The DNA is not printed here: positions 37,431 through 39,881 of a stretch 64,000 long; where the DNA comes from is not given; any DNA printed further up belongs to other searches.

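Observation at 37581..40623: Orphan two-gene operon: putative double winged-helix protein plus a 716-aa P-loop NTPase with no recognisable effector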

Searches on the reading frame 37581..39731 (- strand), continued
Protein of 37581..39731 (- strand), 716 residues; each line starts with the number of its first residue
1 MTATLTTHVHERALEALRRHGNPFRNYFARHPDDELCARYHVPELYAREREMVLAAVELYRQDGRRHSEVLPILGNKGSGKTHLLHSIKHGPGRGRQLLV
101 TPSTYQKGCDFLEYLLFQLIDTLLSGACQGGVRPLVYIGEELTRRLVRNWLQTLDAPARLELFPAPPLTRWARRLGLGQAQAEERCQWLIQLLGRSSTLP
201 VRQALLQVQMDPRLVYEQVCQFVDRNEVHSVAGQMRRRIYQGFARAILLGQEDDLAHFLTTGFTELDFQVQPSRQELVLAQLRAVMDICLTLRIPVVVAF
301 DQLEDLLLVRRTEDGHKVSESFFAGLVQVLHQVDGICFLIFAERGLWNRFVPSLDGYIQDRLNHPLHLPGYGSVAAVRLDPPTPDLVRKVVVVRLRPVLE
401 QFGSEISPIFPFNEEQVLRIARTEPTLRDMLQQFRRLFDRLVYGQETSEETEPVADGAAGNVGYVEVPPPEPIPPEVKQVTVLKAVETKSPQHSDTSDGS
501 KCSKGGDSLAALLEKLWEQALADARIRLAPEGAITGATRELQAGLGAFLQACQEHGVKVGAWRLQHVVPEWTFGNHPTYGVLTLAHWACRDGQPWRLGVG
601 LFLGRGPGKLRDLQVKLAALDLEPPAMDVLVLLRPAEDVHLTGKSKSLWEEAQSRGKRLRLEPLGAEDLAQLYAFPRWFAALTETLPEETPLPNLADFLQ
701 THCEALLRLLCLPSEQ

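Call 32: fold_search(model_id=the predicted structure, library=pdb)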
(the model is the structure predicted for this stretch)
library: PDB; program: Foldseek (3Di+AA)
matches with E <= 10: 633; with E <= 0.001: 0
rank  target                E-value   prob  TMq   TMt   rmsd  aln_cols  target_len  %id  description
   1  6p8v_C                1.1e-02  0.80  0.13  0.25  22.6       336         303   16  Structure of E. coli MS115-1 HORMA:CdnC:Trip13 complex (released 2019-12-25)
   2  8ua1_E                2.2e-02  0.23  0.10  0.14  29.0       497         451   13  Cdc48-Shp1 unfolding native substrate, Class 9 (released 2024-11-06)
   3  6omb_E                2.9e-02  0.25  0.11  0.14  29.6       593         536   12  Cdc48 Hexamer (Subunits A to E) with substrate bound to the central pore (released 2019-07-17)
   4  3j95_C                3.3e-02  0.33  0.13  0.18  26.4       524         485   11  Structure of ADP-bound N-ethylmaleimide sensitive factor determined by single particle cryoelectron microscopy (released 2015-01-28)
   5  6opc_E                3.4e-02  0.23  0.11  0.11  29.7       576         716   11  Cdc48 Hexamer in a complex with substrate and Shp1(Ubx Domain) (released 2019-07-10)
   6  7edb_B                4.3e-02  0.69  0.13  0.23  19.3       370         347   10  EcoT38I restriction endonuclease complexed with DNA (released 2022-03-16)
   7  8yhx_A                4.7e-02  0.41  0.13  0.16  21.2       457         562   12  Cryo-EM structure of the trimeric HerA (released 2024-11-06)
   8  7e8r                  5.0e-02  0.96  0.14  0.24  10.1       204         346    9  EcoT38I restriction endonuclease (released 2022-03-02)
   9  9ryf_A                5.4e-02  0.07  0.07  0.08  34.1       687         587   11  Heterodimeric ABC exporter TmrAB (wild type) in ATP-bound outward-facing occluded conformation in the absence of Mg2+ (released 2026-04-08)
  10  1w5s_A                6.5e-02  0.51  0.12  0.20  23.4       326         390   12  Structure of the Aeropyrum Pernix ORC2 protein (ADP form) (released 2004-10-05)
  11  1w5t_C                7.5e-02  0.57  0.13  0.21  22.2       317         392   13  Structure of the Aeropyrum Pernix ORC2 protein (ADPNP-ADP complexes) (released 2004-10-05)
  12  8ua0_A                8.2e-02  0.16  0.11  0.13  28.3       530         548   11  Cdc48-Shp1 unfolding native substrate, Class 8 (released 2024-11-06)
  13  7n59_A                8.2e-02  0.08  0.07  0.08  33.3       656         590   11  Structure of AtAtm3 in the inward-facing conformation with GSSG bound (released 2022-04-13)
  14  9bji_C                9.0e-02  0.21  0.13  0.15  28.7       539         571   11  Cryo-EM structure of apo NVL (released 2026-01-21)
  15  1w5s_B                9.4e-02  0.41  0.12  0.19  22.8       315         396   12  Structure of the Aeropyrum Pernix ORC2 protein (ADP form) (released 2004-10-05)
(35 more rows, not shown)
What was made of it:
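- On AAA+ ORC/Cdc6/DnaA initiator clade: In Foldseek, ORC2 (1w5s) scores E = 0.065 with a query-normalised TM-score of 0.12 (call 32).
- Foldseek's best hits are AAA+ proteins: TRIP13, ORC2 and clamp loader (call 32).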

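Call 39: search_protein_representatives(alignment_id=A1)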
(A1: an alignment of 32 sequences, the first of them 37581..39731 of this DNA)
Query: 32 sequences, 720 profile positions. Proteins with E-value up to 0.001 (for the whole library): 468; up to 1e-10: 374; up to 1e-30: 206. The best 150 are listed.
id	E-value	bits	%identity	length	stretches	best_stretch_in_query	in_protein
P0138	0.0e+00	1134.1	-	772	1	6-719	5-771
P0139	1.5e-250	850.1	-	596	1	1-473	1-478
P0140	3.8e-230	782.7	-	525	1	201-719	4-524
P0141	1.4e-211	721.4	-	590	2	464-719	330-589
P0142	5.6e-196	669.8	-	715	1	5-718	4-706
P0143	4.5e-158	544.5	-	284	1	150-428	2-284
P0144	2.4e-150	518.9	-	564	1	7-568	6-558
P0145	1.4e-147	509.8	-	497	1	49-371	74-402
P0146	1.7e-147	509.5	-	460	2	503-719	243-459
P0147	1.0e-140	487.1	-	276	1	287-575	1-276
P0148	3.2e-134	465.6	-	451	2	280-421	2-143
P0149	3.0e-131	455.8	-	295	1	340-630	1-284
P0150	7.0e-122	424.8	-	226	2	3-146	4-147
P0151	2.5e-121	423.0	-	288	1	236-542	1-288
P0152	1.0e-120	421.0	-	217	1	164-376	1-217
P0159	6.2e-108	378.7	-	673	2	9-445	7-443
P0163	4.2e-104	366.0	-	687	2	9-459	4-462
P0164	5.8e-96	339.1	-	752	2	10-453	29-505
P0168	1.2e-88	315.0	-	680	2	11-453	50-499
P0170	1.7e-87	311.2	-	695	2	15-474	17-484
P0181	4.0e-82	293.4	-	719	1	10-692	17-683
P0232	2.7e-61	224.5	-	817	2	10-457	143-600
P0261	3.4e-53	197.8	-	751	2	15-460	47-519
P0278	1.2e-47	179.3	-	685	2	5-452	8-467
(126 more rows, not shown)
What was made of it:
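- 37581..39731 (-): NTPase gene, 716 aa including the stop codon. 468 clusters at 50% identity (call 39).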

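Call 40: list_cluster_members(proteins=[P0142, P0159, P0163, P0164, P0168, P0170, P0181, P0232, P0261, P0278])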
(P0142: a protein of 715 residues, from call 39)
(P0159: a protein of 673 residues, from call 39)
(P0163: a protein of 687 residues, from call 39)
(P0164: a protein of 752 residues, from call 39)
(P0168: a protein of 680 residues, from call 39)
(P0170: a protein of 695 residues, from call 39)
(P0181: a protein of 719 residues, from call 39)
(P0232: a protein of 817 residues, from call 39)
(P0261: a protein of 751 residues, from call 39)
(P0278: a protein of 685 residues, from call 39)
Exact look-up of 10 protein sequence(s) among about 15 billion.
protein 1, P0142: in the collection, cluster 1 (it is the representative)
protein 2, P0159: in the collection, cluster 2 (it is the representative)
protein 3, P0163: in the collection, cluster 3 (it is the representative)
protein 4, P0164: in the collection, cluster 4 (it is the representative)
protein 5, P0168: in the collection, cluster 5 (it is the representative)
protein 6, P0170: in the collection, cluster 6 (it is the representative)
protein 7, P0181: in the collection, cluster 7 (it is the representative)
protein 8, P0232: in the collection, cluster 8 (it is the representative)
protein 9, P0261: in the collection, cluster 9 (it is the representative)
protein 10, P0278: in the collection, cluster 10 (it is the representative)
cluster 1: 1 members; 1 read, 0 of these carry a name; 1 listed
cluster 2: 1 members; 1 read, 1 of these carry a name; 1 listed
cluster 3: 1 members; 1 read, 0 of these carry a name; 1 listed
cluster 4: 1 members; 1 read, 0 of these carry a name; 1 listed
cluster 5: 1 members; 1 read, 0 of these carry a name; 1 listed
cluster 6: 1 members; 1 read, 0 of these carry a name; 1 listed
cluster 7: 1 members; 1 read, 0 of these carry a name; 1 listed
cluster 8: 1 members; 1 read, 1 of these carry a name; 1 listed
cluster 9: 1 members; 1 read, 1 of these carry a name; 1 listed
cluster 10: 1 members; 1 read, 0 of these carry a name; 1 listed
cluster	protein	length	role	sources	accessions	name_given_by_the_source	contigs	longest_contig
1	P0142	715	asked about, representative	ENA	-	-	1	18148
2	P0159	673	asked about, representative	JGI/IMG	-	hypothetical protein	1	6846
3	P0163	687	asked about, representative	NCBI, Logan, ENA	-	-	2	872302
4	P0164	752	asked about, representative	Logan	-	-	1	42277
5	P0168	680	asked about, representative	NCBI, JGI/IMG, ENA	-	-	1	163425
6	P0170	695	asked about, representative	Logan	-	-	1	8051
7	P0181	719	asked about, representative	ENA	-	-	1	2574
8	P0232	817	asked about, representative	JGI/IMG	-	hypothetical protein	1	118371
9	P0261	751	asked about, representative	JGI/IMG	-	hypothetical protein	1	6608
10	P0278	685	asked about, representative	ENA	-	-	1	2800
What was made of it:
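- Tried and rejected: It gave no organism names (call 40).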

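Call 41: find_encoding_contigs(protein=P0163, flank=8000, max_places=2)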
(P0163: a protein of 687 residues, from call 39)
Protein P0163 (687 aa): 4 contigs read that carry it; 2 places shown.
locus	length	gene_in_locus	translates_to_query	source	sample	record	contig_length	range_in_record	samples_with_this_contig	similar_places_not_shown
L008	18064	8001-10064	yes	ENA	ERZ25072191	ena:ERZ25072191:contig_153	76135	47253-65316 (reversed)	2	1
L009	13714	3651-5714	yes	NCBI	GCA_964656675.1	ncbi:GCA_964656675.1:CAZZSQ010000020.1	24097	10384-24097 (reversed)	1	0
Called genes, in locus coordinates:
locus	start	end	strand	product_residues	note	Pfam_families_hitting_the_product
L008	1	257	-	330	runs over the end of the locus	PF00179:UQ_con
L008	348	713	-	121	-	-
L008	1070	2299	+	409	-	PF14319:Zn_Tnp_IS91, PF04986:Y2_Tnp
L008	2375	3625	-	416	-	PF13546:DDE_5, PF01609:DDE_Tnp_1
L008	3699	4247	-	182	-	-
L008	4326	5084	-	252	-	-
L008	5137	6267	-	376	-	PF00899:ThiF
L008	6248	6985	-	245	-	-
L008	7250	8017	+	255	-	-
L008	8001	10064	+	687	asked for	PF13191:AAA_16 (faint)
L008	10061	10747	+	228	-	-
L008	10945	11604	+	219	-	PF02698:DUF218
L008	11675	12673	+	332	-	PF01012:ETF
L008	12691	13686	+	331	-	PF01012:ETF, PF00766:ETF_alpha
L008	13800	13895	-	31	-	-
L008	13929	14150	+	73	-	PF03061:4HBT (weak)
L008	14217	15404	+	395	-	PF02515:CoA_transf_3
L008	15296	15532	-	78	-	-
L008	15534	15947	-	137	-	PF13442:Cytochrome_CBB3, PF00034:Cytochrom_C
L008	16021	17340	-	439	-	PF01011:PQQ, PF13570:Beta-prop_ACSF4 (faint), PF13360:PQQ_2 (weak), PF01011:PQQ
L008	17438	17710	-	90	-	-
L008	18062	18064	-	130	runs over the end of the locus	-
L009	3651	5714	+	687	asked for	PF13191:AAA_16 (faint)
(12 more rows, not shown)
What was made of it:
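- In L008 it lies next to transposases and an E1/E2-like cluster (call 41), which shows some horizontal movement. In L008 the module lies beside IS91 and DDE transposases and a ThiF/UQ_con cluster (call 41).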

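Call 42: find_encoding_contigs(protein=P0168, flank=8000, max_places=2)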
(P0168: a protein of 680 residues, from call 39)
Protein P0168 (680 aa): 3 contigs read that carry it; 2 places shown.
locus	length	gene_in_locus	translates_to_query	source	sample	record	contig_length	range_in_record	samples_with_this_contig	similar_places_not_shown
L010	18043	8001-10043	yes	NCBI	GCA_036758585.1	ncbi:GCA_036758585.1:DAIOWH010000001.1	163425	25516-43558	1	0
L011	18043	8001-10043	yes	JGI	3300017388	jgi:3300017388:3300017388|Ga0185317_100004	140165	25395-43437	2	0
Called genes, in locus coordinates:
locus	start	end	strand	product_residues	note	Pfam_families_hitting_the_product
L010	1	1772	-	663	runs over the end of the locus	PF12740:PETase (faint), PF05448:AXE1 (weak), PF01738:DLH (faint), PF02129:Peptidase_S15, PF00326:Peptidase_S9 (weak), PF22244:GCE_fung (faint)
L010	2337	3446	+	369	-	PF00465:Fe-ADH (weak), PF13685:Fe-ADH_2, PF01761:DHQ_synthase, PF24621:DHQS_C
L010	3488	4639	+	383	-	PF14520:HHH_5 (weak), PF02481:DNA_processg_A, PF17782:WHD_DprA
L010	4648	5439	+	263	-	PF00230:MIP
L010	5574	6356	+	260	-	PF02463:SMC_N (faint), PF13476:AAA_23, PF13175:AAA_15 (faint), PF13304:AAA_21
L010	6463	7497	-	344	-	PF01207:Dus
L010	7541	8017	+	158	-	-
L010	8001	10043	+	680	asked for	PF13191:AAA_16 (weak)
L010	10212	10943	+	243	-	-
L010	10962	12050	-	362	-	PF00857:Isochorismatase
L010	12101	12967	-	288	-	PF13740:ACT_6 (weak), PF00551:Formyl_trans_N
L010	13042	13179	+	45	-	-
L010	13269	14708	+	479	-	PF07635:PSCyt1, PF24814:WD40_Prp19, PF23381:Beta-prop_IFT122_1st, PF23414:Beta-prop_EML_2, PF24796:WDR55, PF24805:EIF3I, PF25172:Beta-prop_WDR3_2nd, PF25174:Beta-prop_THOC3, +62 more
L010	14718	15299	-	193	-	-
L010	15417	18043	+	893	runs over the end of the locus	-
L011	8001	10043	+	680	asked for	PF13191:AAA_16 (weak)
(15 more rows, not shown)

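Call 43: search_protein_families(library=pfam, proteins=[L008:10061-10747:+, L010:10212-10943:+, L008:7250-8017:+, L010:7541-8017:+], max_evalue=0.1)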
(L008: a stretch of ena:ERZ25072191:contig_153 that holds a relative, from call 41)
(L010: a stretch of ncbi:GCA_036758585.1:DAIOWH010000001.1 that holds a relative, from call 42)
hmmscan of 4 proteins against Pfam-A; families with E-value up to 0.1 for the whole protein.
L008:10061-10747:+ (228 aa): 0 families

L010:10212-10943:+ (243 aa): 0 families

L008:7250-8017:+ (255 aa): 1 family
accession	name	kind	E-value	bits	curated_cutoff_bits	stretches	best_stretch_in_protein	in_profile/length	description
PF18556.6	TetR_C_35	-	0.086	13.5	26.7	0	76-148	8-80/105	Bacterial Tetracyclin repressor, C-terminal domain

L010:7541-8017:+ (158 aa): 2 families
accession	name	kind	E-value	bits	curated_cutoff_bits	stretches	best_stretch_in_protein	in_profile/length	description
PF12699.13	phiKZ_IP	-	0.065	12.9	27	1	7-84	297-364/387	phiKZ-like phage internal head proteins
PF00325.26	Crp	-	0.076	13.2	21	0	23-39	12-28/32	Bacterial regulatory proteins, crp family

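Call 51: search_protein_families(library=pfam, alignment_id=A3, max_evalue=0.1)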
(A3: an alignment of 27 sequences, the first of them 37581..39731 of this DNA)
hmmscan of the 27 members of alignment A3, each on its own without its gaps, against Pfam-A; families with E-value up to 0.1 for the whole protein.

A. member 1, window:37581-39731:- (716 aa): 2 families
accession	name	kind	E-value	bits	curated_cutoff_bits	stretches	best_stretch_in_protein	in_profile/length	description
PF13191.12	AAA_16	-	0.0073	17.3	32.6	1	45-126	2-85/167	AAA ATPase domain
PF13401.12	AAA_22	-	0.011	16.5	27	0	68-140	5-65/130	AAA domain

B. families by the number of members that match (of 27 scanned): 29 families (the first 25 are shown)
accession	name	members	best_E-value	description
PF13191.12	AAA_16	27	8e-10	AAA ATPase domain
PF13401.12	AAA_22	26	1.5e-05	AAA domain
PF05729.18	NACHT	16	9.3e-05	NACHT domain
PF24389.1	ORC-CDC6-like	13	0.00033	ORC-CDC6-like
PF25201.1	nSTAND6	5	0.0017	Novel STAND NTPase 6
PF13173.12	AAA_14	5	0.0044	AAA domain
PF25199.1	nSTAND_NTPase5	4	0.0041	Novel STAND NTPase 5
PF07693.20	KAP_NTPase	4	0.0064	KAP family P-loop domain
PF24883.2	NPHP3_N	3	0.011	Nephrocystin 3, N-terminal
PF01637.24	ATPase_2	3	0.035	ATPase domain predominantly from Archaea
PF00005.33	ABC_tran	2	0.0073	ABC transporter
PF00308.24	Bac_DnaA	2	0.014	Bacterial DnaA ATPAse domain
PF20720.3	nSTAND3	2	0.019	Novel STAND NTPase 3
PF06414.18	Zeta_toxin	2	0.02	Zeta toxin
PF13604.12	AAA_30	2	0.02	AAA domain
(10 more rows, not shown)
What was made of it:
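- Closest known: AAA_16. Same: AAA_16 matches all 27 family members (call 51).
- Closest known: KAP-family P-loop NTPases. Same: A large insertion between Walker A and Walker B. Weak Pfam hits in 4 of 27 members (call 51).
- Closest known: STAND NTPases. Same: Weak NACHT or nSTAND profile hits (call 51).
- Closest known: ORC/Cdc6-like ATPases fused to restriction-endonuclease-fold C-terminal domains. Same: Weak AAA_14 and ATPase_2 hits in 5 and 3 members respectively (call 51).
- AAA_16 matches all 27 members (best E = 8e-10) and ORC-CDC6-like matches 13 (call 51). AAA_16 is the ATPase family of MalT- and AfsR-type regulators, and NACHT or nSTAND weak hits occur in up to 16 of 27 members (call 51). 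STAND-, KAP- and ORC-like P-loops are common in conflict systems (call 51).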
